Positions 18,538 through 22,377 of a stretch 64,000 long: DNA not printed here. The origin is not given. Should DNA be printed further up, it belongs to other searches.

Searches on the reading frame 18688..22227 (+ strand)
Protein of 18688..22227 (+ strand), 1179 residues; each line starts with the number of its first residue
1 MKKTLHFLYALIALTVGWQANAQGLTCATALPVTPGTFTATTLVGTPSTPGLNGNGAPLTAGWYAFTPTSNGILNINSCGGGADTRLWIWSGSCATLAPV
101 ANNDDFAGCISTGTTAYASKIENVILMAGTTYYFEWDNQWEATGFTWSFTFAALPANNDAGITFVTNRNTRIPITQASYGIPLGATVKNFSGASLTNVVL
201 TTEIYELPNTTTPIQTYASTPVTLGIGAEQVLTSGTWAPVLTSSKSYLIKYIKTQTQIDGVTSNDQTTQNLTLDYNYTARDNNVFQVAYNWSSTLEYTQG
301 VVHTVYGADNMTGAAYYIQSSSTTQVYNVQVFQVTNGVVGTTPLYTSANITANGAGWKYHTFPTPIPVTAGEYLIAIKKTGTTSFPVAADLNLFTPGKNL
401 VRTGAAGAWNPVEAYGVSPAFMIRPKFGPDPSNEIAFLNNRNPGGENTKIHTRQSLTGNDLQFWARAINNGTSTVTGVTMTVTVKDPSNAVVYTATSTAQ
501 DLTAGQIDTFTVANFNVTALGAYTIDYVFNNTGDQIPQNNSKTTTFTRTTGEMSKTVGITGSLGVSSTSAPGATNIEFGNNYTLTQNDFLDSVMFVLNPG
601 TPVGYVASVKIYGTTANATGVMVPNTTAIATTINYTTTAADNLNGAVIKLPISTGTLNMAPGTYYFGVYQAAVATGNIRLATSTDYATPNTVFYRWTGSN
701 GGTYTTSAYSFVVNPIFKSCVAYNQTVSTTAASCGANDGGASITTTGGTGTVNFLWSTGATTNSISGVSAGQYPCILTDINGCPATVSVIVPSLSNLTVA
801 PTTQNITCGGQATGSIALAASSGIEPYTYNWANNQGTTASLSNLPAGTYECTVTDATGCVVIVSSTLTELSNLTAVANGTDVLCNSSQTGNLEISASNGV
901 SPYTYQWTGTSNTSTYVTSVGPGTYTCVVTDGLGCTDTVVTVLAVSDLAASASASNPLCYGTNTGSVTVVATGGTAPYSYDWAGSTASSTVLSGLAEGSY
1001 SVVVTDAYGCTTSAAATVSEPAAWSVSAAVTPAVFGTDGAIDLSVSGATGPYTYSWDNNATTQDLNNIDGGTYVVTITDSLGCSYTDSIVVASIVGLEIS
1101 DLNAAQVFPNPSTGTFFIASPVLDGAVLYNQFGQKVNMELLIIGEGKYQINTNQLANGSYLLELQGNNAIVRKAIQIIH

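Call 73: search_protein_families(library=pfam, proteins=[window:18688-22227:+], max_evalue=0.0001)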
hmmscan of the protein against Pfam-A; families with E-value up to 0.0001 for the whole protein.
window:18688-22227:+ (1179 aa): 2 families
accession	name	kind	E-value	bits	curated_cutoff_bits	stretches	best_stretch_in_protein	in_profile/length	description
PF13573.12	SprB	-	2.4e-37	126.7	28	4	952-985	2-35/37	SprB repeat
PF18962.6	Por_Secre_tail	-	4.2e-09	37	27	1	1107-1175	1-74/75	Secretion system C-terminal sorting domain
